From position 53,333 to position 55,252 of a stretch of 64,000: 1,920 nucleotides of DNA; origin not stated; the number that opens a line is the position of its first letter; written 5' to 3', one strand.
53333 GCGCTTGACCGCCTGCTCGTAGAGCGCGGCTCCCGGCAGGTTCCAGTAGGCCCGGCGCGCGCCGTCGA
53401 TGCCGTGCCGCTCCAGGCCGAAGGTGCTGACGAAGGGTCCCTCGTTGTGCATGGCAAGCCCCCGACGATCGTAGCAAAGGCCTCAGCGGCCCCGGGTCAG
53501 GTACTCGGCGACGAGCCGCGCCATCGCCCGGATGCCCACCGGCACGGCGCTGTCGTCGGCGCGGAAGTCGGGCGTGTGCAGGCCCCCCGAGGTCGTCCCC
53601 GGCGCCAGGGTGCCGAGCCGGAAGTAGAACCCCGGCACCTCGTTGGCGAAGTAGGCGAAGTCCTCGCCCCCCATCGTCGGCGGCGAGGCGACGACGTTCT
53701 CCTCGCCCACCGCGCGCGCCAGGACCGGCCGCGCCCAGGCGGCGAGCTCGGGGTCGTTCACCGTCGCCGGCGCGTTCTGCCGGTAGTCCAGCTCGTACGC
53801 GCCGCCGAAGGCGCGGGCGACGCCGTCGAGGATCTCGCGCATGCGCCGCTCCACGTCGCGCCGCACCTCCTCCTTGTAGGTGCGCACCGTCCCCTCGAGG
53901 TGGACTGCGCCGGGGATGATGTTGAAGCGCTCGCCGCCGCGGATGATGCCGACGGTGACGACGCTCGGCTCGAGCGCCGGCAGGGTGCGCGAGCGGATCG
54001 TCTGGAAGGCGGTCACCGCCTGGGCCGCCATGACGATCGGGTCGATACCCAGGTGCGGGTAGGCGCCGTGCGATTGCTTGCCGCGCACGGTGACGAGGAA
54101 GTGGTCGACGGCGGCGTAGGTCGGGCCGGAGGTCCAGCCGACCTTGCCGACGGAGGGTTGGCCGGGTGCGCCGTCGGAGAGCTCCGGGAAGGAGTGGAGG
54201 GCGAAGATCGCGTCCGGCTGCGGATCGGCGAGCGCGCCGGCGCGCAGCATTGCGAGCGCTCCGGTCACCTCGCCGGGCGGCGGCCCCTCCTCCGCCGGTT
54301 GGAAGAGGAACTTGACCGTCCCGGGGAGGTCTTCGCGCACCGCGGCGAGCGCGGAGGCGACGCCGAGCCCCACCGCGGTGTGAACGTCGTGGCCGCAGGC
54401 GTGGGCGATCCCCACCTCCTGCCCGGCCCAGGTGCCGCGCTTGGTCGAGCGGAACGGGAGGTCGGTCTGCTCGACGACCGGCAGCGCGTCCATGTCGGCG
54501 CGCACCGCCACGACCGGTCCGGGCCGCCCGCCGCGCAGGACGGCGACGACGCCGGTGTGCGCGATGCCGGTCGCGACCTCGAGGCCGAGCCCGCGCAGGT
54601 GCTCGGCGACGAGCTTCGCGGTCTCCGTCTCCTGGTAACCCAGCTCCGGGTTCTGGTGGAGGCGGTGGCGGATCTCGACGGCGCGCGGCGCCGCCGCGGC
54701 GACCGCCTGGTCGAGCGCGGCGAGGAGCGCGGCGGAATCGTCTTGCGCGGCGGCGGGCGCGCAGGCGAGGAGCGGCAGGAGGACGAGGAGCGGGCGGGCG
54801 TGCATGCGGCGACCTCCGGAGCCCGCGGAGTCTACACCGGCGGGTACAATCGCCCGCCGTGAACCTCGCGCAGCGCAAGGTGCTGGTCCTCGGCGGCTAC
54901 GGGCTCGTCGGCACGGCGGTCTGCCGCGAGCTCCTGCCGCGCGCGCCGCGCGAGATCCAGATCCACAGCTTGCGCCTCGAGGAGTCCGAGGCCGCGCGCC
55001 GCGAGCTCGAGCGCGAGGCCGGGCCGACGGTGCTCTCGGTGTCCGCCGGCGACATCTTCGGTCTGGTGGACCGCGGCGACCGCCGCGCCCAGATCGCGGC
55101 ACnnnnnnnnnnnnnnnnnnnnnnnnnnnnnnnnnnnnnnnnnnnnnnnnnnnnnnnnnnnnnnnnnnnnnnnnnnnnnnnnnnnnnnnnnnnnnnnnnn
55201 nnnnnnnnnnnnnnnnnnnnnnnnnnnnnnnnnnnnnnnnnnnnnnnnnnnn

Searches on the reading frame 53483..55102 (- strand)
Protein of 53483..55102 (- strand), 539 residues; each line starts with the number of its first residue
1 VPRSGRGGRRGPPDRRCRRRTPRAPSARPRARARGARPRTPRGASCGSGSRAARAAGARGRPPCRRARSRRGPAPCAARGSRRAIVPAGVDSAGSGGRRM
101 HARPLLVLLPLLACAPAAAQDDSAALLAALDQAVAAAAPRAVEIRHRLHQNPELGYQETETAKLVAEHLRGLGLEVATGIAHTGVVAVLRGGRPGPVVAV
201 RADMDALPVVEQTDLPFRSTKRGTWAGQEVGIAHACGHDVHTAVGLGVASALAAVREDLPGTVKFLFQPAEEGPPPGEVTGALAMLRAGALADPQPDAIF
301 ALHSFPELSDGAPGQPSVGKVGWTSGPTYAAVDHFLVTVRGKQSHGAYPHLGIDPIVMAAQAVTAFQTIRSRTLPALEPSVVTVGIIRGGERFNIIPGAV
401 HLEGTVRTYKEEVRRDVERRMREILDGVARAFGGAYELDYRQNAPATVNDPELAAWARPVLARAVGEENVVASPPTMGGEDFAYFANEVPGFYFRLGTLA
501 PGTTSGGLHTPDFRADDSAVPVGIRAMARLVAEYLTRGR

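Call 90: search_protein_families(library=pfam, proteins=[window:53483-55102:-], max_evalue=0.001)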
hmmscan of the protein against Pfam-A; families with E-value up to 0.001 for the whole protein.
window:53483-55102:- (539 aa): 2 families
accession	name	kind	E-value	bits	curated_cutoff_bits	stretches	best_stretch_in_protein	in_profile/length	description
PF01546.33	Peptidase_M20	-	3.1e-43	148.5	24.6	1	199-532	1-205/206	Peptidase family M20/M25/M40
PF07687.19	M20_dimer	-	3.2e-15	56.4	21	1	335-428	9-102/107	Peptidase dimerisation domain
